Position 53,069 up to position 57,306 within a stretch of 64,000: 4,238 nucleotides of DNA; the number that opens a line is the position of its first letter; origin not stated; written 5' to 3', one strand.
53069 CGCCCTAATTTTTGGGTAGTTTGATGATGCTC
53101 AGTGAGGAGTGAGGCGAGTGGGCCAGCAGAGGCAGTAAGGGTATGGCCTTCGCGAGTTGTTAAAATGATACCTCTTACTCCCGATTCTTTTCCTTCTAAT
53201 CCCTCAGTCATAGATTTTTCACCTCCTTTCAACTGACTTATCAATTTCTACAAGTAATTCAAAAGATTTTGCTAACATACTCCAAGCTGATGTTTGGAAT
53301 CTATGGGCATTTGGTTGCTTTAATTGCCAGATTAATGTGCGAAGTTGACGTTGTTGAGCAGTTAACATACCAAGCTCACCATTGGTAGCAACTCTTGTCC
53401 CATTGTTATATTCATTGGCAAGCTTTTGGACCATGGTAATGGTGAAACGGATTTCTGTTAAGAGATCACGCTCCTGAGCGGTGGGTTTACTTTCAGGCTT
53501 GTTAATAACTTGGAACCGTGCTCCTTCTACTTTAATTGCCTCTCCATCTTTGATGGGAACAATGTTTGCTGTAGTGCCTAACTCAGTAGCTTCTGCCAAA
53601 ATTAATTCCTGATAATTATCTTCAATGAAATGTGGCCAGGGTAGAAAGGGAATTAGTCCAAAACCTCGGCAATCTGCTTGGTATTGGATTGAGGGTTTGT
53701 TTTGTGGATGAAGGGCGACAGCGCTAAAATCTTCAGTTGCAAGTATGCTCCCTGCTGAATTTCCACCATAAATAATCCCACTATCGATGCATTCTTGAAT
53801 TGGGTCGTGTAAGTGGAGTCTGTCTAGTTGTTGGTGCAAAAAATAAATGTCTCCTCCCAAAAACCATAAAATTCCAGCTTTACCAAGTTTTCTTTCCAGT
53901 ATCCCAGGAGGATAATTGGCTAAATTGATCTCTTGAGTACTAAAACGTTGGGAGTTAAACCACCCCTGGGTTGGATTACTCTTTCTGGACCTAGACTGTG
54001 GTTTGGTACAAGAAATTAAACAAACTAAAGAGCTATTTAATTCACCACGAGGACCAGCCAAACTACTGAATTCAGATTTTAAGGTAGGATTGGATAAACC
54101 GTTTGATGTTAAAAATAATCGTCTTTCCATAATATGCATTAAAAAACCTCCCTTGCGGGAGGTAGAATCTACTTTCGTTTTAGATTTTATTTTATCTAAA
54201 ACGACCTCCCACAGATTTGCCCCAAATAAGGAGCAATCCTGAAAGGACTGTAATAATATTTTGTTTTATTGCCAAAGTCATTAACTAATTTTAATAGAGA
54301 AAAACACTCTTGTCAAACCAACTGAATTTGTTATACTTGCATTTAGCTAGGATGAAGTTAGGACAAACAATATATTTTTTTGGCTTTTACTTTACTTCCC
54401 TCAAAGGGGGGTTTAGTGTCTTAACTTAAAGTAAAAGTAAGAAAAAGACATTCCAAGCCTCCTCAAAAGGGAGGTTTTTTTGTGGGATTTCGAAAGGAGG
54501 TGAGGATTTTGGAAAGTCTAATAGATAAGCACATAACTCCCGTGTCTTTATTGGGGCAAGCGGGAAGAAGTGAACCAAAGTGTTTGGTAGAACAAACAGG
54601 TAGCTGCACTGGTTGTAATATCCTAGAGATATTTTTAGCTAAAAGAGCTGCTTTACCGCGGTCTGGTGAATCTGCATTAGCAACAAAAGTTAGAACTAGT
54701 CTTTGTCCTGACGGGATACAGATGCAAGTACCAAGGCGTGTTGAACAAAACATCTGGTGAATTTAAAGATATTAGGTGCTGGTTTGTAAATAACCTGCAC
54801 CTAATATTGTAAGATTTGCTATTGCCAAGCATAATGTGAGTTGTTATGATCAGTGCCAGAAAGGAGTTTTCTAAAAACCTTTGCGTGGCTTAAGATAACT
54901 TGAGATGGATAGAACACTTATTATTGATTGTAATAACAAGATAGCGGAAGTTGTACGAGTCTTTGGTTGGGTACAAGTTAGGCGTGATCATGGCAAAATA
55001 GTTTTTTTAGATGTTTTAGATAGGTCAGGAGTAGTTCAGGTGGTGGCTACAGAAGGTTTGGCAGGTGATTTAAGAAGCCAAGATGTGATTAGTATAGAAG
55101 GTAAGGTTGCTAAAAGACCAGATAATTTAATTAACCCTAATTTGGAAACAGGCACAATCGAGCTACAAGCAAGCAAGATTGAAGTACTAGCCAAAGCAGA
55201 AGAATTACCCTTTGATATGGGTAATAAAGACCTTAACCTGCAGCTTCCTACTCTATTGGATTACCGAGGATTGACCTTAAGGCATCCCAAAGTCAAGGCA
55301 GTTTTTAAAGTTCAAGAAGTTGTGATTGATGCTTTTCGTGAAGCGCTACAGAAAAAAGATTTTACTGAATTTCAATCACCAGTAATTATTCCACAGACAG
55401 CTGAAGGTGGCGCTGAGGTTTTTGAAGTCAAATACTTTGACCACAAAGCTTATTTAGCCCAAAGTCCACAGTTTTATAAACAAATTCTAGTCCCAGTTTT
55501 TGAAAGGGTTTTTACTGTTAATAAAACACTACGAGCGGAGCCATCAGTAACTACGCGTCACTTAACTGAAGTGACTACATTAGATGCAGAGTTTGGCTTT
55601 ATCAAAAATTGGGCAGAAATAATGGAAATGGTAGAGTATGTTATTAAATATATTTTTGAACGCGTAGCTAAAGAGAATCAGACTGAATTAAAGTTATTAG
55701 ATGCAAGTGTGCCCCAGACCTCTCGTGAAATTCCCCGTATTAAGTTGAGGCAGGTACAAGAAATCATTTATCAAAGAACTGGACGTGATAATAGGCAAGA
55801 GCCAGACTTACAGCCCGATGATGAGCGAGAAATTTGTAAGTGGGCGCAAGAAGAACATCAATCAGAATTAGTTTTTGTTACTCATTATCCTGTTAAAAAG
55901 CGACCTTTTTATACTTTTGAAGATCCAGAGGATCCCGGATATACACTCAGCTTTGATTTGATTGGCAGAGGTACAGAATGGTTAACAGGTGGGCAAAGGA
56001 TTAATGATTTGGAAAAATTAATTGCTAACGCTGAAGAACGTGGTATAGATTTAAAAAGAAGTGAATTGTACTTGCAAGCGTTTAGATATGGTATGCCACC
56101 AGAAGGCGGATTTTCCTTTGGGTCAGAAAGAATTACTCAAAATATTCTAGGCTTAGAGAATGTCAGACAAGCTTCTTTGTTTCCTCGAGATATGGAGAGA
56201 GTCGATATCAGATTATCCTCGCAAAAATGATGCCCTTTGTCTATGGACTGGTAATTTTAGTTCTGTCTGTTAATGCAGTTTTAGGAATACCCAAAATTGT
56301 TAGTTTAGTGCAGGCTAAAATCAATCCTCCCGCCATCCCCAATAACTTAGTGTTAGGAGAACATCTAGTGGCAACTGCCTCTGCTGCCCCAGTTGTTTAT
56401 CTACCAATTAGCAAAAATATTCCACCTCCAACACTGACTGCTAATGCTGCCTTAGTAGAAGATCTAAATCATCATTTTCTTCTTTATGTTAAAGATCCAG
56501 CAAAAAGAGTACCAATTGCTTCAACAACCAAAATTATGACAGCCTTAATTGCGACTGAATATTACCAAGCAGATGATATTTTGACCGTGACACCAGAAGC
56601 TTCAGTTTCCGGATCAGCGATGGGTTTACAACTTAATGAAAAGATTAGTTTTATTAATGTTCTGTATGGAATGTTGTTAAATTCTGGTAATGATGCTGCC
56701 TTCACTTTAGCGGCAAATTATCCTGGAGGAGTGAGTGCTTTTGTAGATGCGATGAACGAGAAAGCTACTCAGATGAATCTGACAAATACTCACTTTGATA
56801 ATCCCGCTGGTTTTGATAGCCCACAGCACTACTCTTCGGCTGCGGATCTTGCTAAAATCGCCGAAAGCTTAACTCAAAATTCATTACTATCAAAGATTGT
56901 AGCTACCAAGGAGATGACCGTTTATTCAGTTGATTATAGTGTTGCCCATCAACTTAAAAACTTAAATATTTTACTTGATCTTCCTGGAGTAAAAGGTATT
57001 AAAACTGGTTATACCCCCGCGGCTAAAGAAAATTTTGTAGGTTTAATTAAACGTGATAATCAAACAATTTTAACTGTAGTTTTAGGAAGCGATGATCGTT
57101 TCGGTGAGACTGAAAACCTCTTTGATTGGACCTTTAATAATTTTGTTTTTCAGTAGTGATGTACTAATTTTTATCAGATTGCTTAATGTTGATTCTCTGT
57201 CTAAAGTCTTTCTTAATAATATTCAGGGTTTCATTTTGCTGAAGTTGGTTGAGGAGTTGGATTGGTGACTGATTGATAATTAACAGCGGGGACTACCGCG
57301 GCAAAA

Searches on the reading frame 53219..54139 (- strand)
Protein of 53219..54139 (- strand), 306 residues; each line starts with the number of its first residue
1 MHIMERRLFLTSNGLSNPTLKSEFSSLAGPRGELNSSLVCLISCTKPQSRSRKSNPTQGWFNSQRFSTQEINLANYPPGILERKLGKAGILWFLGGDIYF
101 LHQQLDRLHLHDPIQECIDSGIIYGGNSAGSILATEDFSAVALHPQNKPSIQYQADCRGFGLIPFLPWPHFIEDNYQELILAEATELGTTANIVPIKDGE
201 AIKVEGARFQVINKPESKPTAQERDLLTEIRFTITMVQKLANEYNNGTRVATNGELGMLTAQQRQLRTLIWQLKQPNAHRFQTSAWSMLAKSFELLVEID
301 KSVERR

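Call 47: search_protein_families(library=pfam, proteins=[window:53219-54139:-], max_evalue=0.001)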
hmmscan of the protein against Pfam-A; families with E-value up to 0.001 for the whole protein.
window:53219-54139:- (306 aa): 1 family
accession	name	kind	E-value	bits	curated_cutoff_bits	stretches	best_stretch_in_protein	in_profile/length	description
PF03575.23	Peptidase_S51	-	1.8e-20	73.9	23.9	1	58-212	53-206/206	Peptidase family S51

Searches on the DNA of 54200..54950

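Call 48: search_rna_families(source=window, start=54200, end=54950, threshold=evalue, max_evalue=1, show_alignments=1)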
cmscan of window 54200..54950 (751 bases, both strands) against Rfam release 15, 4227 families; matches with E-value up to 1: 6.
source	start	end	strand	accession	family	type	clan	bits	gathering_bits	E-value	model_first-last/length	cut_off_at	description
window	54359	54483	+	RF01859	Phe_leader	Cis-reg; leader;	-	52.4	55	7.7e-08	1-125/125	no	Phenylalanine leader peptide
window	54769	54807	-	RF04262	MIR1319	Gene; miRNA;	-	22.2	116.6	0.21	42-80/119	no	MIR1319 microRNA precursor family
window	54379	54483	+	RF00513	Trp_leader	Cis-reg; leader;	-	21.5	41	0.092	1-100/100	no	Tryptophan operon leader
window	54769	54807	+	RF04262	MIR1319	Gene; miRNA;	-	20.8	116.6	0.46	42-80/119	no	MIR1319 microRNA precursor family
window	54375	54446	+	RF03578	mir-3910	Gene; miRNA;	-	18.8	95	0.79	1-82/82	no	mir-3910 microRNA precursor family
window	54760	54816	+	RF00751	mir-12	Gene; miRNA;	-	18.6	55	0.7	1-74/74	no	mir-12 microRNA precursor family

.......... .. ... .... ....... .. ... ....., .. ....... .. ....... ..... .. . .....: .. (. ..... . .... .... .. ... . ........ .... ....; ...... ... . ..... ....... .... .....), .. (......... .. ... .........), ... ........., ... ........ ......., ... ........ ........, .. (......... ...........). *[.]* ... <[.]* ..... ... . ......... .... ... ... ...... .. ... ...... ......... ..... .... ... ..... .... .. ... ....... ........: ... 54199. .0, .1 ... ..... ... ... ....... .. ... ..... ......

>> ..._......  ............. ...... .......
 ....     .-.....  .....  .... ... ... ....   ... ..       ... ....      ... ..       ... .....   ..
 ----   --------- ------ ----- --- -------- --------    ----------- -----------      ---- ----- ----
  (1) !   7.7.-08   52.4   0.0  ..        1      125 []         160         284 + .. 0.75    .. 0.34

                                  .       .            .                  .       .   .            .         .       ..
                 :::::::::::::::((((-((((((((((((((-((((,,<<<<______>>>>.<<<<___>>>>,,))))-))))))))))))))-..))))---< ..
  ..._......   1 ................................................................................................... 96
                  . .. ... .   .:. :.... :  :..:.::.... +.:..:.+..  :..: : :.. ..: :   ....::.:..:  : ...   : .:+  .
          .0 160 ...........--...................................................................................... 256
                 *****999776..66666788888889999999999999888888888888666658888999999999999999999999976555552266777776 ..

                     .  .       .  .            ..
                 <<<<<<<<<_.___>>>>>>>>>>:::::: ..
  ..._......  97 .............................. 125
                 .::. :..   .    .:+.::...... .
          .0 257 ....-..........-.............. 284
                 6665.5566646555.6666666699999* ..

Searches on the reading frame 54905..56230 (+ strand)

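Call 47: search_protein_families(library=pfam, proteins=[window:54905-56230:+], max_evalue=0.001)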
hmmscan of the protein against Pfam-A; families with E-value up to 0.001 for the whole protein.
window:54905-56230:+ (441 aa): 2 families
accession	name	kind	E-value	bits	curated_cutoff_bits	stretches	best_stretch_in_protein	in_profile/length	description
PF00152.25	tRNA-synt_2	-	9.6e-73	245.4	25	1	116-429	4-307/308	tRNA synthetases class II (D, K and N)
PF01336.31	tRNA_anti-codon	-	2.4e-13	50.2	27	1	17-95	1-75/75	OB-fold nucleic acid binding domain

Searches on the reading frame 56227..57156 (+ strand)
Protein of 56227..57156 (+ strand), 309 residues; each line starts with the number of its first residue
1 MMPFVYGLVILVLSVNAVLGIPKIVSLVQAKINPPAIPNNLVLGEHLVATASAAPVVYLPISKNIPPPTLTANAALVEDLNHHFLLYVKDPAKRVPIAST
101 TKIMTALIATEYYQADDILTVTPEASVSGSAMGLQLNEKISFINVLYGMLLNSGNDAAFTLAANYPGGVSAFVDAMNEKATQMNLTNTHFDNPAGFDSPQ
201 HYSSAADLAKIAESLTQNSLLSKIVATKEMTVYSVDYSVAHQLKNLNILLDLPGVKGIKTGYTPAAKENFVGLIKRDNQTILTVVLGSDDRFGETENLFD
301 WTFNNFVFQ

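Call 47: search_protein_families(library=pfam, proteins=[window:56227-57156:+], max_evalue=0.001)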
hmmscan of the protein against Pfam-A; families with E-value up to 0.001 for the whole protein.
window:56227-57156:+ (309 aa): 2 families
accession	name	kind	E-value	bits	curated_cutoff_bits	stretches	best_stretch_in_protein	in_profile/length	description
PF00768.25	Peptidase_S11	-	3.5e-51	174.4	27.6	1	67-289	7-238/239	D-alanyl-D-alanine carboxypeptidase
PF13354.11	Beta-lactamase2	-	2.1e-06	27.7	22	1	78-242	5-168/214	Beta-lactamase enzyme family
